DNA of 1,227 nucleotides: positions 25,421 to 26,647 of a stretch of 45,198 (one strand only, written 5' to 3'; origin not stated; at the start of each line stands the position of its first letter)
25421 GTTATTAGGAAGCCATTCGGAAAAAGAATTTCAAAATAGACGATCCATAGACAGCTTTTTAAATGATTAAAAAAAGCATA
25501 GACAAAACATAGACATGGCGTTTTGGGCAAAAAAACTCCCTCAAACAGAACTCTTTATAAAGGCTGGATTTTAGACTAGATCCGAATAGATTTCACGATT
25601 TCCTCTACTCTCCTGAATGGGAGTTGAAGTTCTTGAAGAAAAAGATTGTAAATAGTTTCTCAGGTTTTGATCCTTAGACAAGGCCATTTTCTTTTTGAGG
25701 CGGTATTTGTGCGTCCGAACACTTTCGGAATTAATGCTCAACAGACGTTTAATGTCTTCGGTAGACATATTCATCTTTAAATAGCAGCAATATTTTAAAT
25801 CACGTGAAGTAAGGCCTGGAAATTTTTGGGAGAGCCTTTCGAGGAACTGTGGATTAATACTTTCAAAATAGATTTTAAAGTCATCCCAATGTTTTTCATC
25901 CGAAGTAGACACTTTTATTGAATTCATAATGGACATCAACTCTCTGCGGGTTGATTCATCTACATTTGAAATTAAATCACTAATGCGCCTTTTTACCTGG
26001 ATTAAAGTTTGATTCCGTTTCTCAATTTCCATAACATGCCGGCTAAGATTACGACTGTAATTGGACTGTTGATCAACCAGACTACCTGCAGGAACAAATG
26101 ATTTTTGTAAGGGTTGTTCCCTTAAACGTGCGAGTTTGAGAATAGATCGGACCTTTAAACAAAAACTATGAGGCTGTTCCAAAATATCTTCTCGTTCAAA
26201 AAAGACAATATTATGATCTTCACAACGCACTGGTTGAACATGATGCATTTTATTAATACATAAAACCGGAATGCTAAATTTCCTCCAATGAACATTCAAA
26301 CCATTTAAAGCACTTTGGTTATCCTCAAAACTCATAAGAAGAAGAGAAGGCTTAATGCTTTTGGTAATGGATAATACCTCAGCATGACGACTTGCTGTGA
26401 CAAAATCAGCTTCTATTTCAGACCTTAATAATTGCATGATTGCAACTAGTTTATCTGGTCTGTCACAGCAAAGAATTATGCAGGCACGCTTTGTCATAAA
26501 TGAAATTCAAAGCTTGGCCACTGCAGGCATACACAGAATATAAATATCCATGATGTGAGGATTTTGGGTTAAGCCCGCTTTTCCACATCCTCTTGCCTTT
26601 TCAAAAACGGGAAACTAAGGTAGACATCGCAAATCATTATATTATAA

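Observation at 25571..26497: LuxR-family regulator with a phosphorylation-incompetent pseudo-receiver domain immediately upstream of the eCIS operon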

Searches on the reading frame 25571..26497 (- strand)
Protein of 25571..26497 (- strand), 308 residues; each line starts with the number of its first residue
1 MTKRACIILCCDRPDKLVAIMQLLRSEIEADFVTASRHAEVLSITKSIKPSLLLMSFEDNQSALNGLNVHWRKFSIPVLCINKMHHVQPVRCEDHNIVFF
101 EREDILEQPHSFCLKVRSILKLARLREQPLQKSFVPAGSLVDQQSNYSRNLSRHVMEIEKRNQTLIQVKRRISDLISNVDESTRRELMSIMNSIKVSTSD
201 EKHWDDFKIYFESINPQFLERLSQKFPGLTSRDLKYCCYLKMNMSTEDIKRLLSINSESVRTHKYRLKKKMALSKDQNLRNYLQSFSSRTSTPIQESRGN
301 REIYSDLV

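Call 3: search_protein_families(library=pfam, proteins=[window:25571-26497:-], max_evalue=1)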
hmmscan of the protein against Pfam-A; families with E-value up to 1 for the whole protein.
window:25571-26497:- (308 aa): 4 families
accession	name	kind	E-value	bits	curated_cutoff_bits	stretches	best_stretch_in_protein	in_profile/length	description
PF00196.25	GerE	-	0.0075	16.3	23.5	1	229-279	3-53/57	Bacterial regulatory proteins, luxR family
PF21057.2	Hikeshi-like_C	-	0.15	12.4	27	0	277-293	12-27/58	Hikeshi-like, C-terminal domain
PF21728.3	PADR1_N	-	0.21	12.5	25.7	0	235-261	17-43/60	PADR1, N-terminal helical domain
PF03009.23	GDPD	-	0.41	11.1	23.6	0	167-227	97-159/244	Glycerophosphoryl diester phosphodiesterase family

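Call 5: search_protein_families(library=ncbifam, proteins=[window:25571-26497:-], max_evalue=10)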
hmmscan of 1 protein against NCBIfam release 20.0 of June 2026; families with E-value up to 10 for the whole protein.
window:25571-26497:- (308 aa): 6 families
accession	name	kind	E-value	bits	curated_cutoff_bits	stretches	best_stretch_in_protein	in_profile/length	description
NF053779.1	BT3442_fam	equivalog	6.9e-10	38.3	940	1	200-283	474-559/563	BT3442 family protein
NF052445.1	RespRegMctR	equivalog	2e-05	24.1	300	1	217-282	132-198/205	two-component system response regulator MctR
NF007505.1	PRK10100.1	equivalog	0.00027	20.7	250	1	222-273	138-189/204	biofilm master transcriptional regulator CsgD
NF007935.0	PRK10651.1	equivalog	0.0019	17.4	250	2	3-69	5-70/216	two-component system response regulator NarL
NF002629.0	PRK02292.1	equivalog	0.012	15.5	184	1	144-227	61-141/192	V-type ATP synthase subunit E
NF007419.0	PRK09958.1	equivalog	0.24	10.9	251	1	221-279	136-194/204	acid-sensing system DNA-binding response regulator EvgA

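Call 6: find_homologous_proteins(query=window:25571-26497:-, max_evalue=0.001)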
Query window:25571-26497:- (308 aa): 419 proteins with E <= 0.001 among 1028 candidates; the best 120 are listed.
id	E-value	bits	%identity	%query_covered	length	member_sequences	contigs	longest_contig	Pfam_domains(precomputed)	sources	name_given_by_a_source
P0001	3.8e-183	625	100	94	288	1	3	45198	-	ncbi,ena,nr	ncbi:MAG: hypothetical protein MI810_07420 [Flavobacteriales bacterium]|nr:hypothetical protein [Fla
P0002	1.0e-97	345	58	95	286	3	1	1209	-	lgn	-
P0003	3.7e-91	324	55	93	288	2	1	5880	-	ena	-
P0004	4.3e-88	314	57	87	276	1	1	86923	-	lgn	-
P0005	8.2e-77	277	47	92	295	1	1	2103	-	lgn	-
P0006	2.7e-75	272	46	94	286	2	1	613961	-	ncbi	-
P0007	6.6e-75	270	45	93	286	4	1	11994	-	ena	-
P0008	7.4e-74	267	45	94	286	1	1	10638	-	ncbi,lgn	-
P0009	1.3e-73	266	45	94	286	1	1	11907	-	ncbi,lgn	ncbi:MAG: hypothetical protein AAF611_23360 [Bacteroidota bacterium]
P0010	8.1e-73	263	45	91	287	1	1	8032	-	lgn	-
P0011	2.6e-72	262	44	94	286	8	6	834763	-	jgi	jgi:DNA-binding CsgD family transcriptional regulator/polyhydroxyalkanoate synthesis regulator phasi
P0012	3.5e-72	261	43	91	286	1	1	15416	-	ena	-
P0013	4.9e-72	261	44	94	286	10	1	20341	-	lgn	-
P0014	9.0e-72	260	47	83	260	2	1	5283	-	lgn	-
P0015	1.0e-71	260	43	92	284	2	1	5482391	-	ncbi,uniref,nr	ncbi:hypothetical protein [Kordia sp. SMS9]|uniref:helix-turn-helix transcriptional regulator n=1 Ta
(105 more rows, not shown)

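Call 13: find_related_loci(query=A1, collection=genome_contigs, flank=10000)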
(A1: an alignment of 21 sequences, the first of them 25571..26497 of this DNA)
Query A1 (308 aa) in genome_contigs; peptide patterns used: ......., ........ (x = any residue, [..] = any of these).
205 stretches matched a pattern; 129 encode a relative of the query (tblastn E <= 1e-3); the best 80 are kept; 80 distinct loci.
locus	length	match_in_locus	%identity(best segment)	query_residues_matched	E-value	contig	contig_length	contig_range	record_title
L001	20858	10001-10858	55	1-287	2e-97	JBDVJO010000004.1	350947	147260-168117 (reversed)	MAG: Crocinitomicaceae bacterium isolate LC.117.F.A3_168_5 LC_117_F_A3_168_5_000000000005, whole genome shotgun sequence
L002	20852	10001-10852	46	1-286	4e-83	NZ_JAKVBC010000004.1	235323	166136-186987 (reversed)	MAG: Kordia sp. isolate ALOHA_ZT_18 ZT-Kordia-2_4, whole genome shotgun sequence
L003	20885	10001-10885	45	1-294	1e-82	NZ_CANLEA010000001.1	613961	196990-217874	Uncultured Kordia sp. isolate 2-867.fasta NODE_1, whole genome shotgun sequence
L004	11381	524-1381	45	1-288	5e-81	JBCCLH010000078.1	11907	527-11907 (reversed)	MAG: Bacteroidota bacterium isolate P01_C01_bin.22 k141_2195801_length_11907_cov_31.9369, whole genome shotgun sequence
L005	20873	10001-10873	43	1-293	8e-80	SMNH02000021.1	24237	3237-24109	Kordia sp. TARA_039_SRF c_000000000021, whole genome shotgun sequence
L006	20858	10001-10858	44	1-288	1e-79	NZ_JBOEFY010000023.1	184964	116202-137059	MAG: Kordia sp. isolate PBSAbac3 PBSAc_contig_557, whole genome shotgun sequence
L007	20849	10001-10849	44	1-292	2e-78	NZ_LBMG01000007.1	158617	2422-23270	Kordia jejudonensis strain SSK3-3 contig7, whole genome shotgun sequence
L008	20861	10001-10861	42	1-292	1e-78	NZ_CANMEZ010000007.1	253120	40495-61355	Uncultured Kordia sp. isolate 396.fasta NODE_7, whole genome shotgun sequence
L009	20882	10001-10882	43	1-296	3e-78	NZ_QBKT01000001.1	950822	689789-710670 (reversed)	Kordia periserrulae strain DSM 25731 Ga0183443_101, whole genome shotgun sequence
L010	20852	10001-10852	44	1-288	5e-78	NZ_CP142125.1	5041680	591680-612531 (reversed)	Kordia algicida OT-1 chromosome, complete genome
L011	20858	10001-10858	44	1-288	3e-77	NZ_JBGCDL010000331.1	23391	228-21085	MAG: Kordia sp. isolate SGMAG-74 contig331, whole genome shotgun sequence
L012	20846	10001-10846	44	1-288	1e-77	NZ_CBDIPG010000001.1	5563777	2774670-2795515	MAG: Kordia sp. isolate C9799-m2-bin15 P-CCAP979-9-C1, whole genome shotgun sequence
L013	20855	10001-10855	44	1-287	1e-77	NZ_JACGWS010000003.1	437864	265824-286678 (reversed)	Kordia aestuariivivens strain YSTF-M3 3, whole genome shotgun sequence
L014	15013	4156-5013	45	1-288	5e-76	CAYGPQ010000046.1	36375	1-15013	MAG TPA_asm: uncultured Kordia sp. isolate ERP117304_co3_222 genome assembly, contig: NODE_1716_length_36375_cov_15.9845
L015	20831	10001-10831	43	7-286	2e-75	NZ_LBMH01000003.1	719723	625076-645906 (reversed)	Kordia zhangzhouensis strain MCCC 1A00726 contig3, whole genome shotgun sequence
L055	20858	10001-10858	42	1-287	4e-61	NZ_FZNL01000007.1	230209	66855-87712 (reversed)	Flavobacterium sp. ov086, whole genome shotgun sequence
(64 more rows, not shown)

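Call 20: predict_structure(alignment_id=A2)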
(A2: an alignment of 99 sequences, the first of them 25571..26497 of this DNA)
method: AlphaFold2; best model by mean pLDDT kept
length: 308 residues; sequences in the alignment: 99
mean_pLDDT: 84.9   pTM: 0.47
mean pLDDT of the five models: 84.9, 84.0, 84.0, 83.5, 82.2
residues with pLDDT >= 90: 181; 70-90: 80; 50-70: 22; < 50: 25
segments of 3 or more residues with pLDDT < 50: 131-140, 291-300, 305-307
pLDDT, mean of each block of 10 residues (from residue 1): 86 97 96 96 94 96 91 89 78 85 96 97 77 42 60 76 89 95 95 83 84 90 96 94 89 87 96 95 81 46 50
secondary structure, 60 per line:
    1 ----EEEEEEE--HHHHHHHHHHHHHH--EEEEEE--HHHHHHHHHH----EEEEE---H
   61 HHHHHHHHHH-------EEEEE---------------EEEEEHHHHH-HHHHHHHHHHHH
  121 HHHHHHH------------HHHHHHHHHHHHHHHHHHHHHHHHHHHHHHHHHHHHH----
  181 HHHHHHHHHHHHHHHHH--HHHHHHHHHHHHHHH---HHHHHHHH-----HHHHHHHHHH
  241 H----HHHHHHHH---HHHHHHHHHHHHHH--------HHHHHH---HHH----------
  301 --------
elements in order: E5-11 H14-27 E30-35 H38-47 E52-56 H60-70 E78-82 E98-102 H103-107 H109-127 H140-176 H181-197 H200-214 H218-225 H231-241 H246-253 H257-270 H279-284

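Call 22: fold_search(model_id=the predicted structure, library=pdb)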
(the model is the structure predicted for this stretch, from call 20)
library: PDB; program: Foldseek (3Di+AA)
matches with E <= 10: 1289; with E <= 0.001: 28
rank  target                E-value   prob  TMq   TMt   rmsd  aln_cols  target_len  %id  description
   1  1yio                  2.3e-05  1.00  0.31  0.46  14.2       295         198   12  Crystallographic structure of response regulator StyR from Pseudomonas fluorescens (released 2005-09-27)
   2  3c3w_B                7.7e-05  1.00  0.25  0.35  21.2       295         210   11  Crystal Structure of the Mycobacterium tuberculosis Hypoxic Response Regulator DosR (released 2008-04-22)
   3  3c3w_A                1.1e-04  1.00  0.24  0.34  21.2       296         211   10  Crystal Structure of the Mycobacterium tuberculosis Hypoxic Response Regulator DosR (released 2008-04-22)
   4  8tff_A                2.4e-04  1.00  0.31  0.19  13.4       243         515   12  PorX with BeF3 phosphate analog (released 2024-04-17)
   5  1mvo                  2.9e-04  1.00  0.31  0.73   3.1       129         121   18  Crystal structure of the PhoP receiver domain from Bacillus subtilis (released 2002-10-16)
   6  5hev_B                3.0e-04  1.00  0.28  0.39  14.0       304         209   11  Crystal Structure of the beryllofluoride-activated LiaR from Enterococcus faecium (released 2016-11-16)
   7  9xzo                  3.4e-04  1.00  0.32  0.75   3.1       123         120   21  Crystal structure of AI-designed response regulator like protein M1X0B (released 2025-10-01)
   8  8p6f_A                3.6e-04  1.00  0.31  0.19  13.9       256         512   12  Crystal structure of PorX-Fj (released 2024-04-03)
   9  8tff_B                4.0e-04  1.00  0.30  0.19  13.7       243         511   13  PorX with BeF3 phosphate analog (released 2024-04-17)
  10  8vc9_B                4.0e-04  1.00  0.31  0.26  25.0       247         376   16  Hybrid response regulator LvrB from Leptospira / phosphorylated REC form (released 2024-12-18)
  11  8thp_A                4.2e-04  1.00  0.31  0.20  16.9       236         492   13  PorX phosphatase null mutant (T271V) (released 2024-04-17)
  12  4g86_A                4.2e-04  1.00  0.32  0.35  16.6       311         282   10  Crystal structure of the redox-active cofactor DBMIB bound to the full length circadian clock protein KaiA from Synech (released 2012-10-24)
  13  8ted_A                4.5e-04  1.00  0.31  0.19  13.6       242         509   13  PorX primitive orthorhombic crystal form (released 2024-04-17)
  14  8ted_B                5.0e-04  1.00  0.31  0.19  14.6       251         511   12  PorX primitive orthorhombic crystal form (released 2024-04-17)
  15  8vc9_E                5.3e-04  1.00  0.32  0.27  25.4       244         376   16  Hybrid response regulator LvrB from Leptospira / phosphorylated REC form (released 2024-12-18)
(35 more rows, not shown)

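Call 24: search_solved_structures(query=A2, max_evalue=10, show_alignments=4)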
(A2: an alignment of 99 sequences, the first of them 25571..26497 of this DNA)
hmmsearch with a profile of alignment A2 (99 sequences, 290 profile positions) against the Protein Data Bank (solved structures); distinct sequences matched with E-value up to 10: 21.
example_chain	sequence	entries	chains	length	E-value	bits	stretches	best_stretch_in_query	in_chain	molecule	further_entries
7vim_A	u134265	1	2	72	0.0081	18.5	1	248-287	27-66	Protein EsrB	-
1mvo_A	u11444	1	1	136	0.068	15.5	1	4-89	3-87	PhoP response regulator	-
2zay_A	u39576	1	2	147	0.099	15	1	16-128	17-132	Response regulator receiver protein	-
2lvb_A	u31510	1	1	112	0.1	14.9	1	6-85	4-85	DE NOVO DESIGNED PFK fold PROTEIN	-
3f6p_A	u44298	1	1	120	0.13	14.6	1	7-88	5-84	Transcriptional regulatory protein yycF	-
2zwm_A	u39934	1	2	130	0.14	14.5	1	7-88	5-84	Transcriptional regulatory protein yycF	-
2lnd_A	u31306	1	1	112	0.22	13.8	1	6-85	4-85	DE NOVO DESIGNED PROTEIN, PFK fold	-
7od9_B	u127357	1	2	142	0.34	13.2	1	9-91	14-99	Response regulator receiver protein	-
6ekg_Y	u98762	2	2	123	0.35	13.1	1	11-91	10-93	Chemotaxis protein CheY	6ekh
1nxo_A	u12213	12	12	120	0.36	13.1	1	7-88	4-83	DNA-binding response regulator | Response regulator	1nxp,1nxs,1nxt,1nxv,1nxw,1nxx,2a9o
6rh1_C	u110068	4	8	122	0.37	13.1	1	9-90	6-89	Response regulator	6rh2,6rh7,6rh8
4uhj_A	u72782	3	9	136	0.39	13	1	9-89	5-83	TRANSCRIPTIONAL REGULATORY PROTEIN CPXR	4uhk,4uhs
6eb7_A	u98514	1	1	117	0.44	12.8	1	7-88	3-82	DNA-binding response regulator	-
6azr_B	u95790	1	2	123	0.46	12.8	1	9-90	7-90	Chemotaxis regulator-transmits chemoreceptor signals to flagelllar motor components CheY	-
1jlk_A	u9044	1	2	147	0.48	12.7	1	7-121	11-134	Response regulator RCP1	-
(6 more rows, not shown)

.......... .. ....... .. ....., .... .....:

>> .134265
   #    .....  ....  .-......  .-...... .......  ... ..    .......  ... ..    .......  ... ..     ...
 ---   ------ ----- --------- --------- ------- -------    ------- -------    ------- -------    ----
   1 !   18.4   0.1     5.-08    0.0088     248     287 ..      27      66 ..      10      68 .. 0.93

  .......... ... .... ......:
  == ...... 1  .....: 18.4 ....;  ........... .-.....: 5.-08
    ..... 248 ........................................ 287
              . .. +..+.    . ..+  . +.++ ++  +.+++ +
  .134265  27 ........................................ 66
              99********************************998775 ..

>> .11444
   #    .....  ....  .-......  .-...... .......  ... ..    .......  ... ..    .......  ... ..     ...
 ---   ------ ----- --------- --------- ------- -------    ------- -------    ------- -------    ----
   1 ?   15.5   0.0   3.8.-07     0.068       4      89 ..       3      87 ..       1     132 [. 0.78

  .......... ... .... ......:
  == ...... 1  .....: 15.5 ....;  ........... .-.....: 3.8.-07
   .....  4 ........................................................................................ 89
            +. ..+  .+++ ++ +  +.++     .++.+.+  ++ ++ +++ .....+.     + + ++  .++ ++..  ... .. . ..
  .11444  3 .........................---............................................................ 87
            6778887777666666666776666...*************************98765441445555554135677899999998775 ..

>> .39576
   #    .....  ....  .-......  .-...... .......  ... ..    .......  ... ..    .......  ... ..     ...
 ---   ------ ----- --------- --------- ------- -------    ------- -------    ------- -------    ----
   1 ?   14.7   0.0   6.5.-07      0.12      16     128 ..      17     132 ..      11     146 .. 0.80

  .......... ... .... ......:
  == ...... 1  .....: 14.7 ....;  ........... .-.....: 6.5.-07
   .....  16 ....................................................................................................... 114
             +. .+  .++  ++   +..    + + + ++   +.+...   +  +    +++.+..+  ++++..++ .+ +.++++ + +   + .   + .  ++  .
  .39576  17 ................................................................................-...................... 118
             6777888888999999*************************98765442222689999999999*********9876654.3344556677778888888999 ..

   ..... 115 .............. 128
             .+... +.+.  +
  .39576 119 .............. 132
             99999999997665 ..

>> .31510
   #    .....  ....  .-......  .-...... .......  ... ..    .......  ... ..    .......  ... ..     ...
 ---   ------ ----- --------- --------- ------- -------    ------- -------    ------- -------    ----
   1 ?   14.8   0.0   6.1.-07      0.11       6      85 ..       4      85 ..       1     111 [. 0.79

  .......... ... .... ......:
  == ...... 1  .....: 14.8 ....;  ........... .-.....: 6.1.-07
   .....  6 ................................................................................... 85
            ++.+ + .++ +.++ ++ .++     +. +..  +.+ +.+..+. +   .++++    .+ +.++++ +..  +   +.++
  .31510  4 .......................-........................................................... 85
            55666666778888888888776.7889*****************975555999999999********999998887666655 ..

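Call 27: search_protein_families(library=pfam, proteins=[L003:11730-13073:+, L003:13453-13989:+, L003:14055-14873:+, L003:14926-15462:+, L003:8950-9864:+, L055:11832-12371:+, L055:12412-12948:+, L055:12967-13506:+, L055:13578-14708:+, L055:14705-15643:+], max_evalue=0.01)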
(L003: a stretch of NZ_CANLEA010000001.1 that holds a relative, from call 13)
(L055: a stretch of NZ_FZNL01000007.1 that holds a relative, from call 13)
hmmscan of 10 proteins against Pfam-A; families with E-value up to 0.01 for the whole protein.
L003:11730-13073:+ (447 aa): 1 family
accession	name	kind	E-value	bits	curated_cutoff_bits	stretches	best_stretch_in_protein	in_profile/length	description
PF00144.29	Beta-lactamase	-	2.1e-22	80.2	27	1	163-423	18-305/329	Beta-lactamase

L003:13453-13989:+ (178 aa): 1 family
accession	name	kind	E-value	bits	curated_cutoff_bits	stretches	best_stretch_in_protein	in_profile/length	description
PF11655.13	DUF2589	-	1.4e-27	97.4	23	1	15-174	4-154/154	Protein of unknown function (DUF2589)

L003:14055-14873:+ (272 aa): 0 families

L003:14926-15462:+ (178 aa): 0 families

L003:8950-9864:+ (304 aa): 1 family
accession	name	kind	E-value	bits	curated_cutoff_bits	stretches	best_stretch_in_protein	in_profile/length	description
PF07676.18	PD40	-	3.2e-09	36.9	20.9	0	21-41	10-30/38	WD40-like Beta Propeller Repeat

L055:11832-12371:+ (179 aa): 1 family
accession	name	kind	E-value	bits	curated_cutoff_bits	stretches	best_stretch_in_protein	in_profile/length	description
PF07484.17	Collar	-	2.8e-25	88.5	24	1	6-61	1-56/57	Phage Tail Collar Domain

L055:12412-12948:+ (178 aa): 2 families
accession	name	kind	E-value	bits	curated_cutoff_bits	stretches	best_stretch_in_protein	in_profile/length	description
PF07484.17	Collar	-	3.3e-28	97.9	24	1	7-62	2-57/57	Phage Tail Collar Domain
PF21939.1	Gp10_C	-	0.0084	17.5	27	0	76-163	54-132/139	Baseplate structural protein Gp10, C-terminal domain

L055:12967-13506:+ (179 aa): 1 family
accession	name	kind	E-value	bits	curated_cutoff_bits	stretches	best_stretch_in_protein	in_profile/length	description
PF07484.17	Collar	-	1.1e-25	89.7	24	1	7-62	2-57/57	Phage Tail Collar Domain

L055:13578-14708:+ (376 aa): 1 family
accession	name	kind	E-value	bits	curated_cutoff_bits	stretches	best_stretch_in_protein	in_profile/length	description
PF13458.12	Peripla_BP_6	-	7.5e-08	32.9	31.7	1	3-286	4-288/343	Periplasmic binding protein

L055:14705-15643:+ (312 aa): 2 families
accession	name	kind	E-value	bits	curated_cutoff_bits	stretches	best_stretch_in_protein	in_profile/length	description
PF02911.23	Formyl_trans_C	-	3e-17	63.1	21.1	1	204-286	5-82/100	Formyl transferase, C-terminal domain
PF00551.24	Formyl_trans_N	-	3.1e-14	53.6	26.1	1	88-178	91-181/181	Formyl transferase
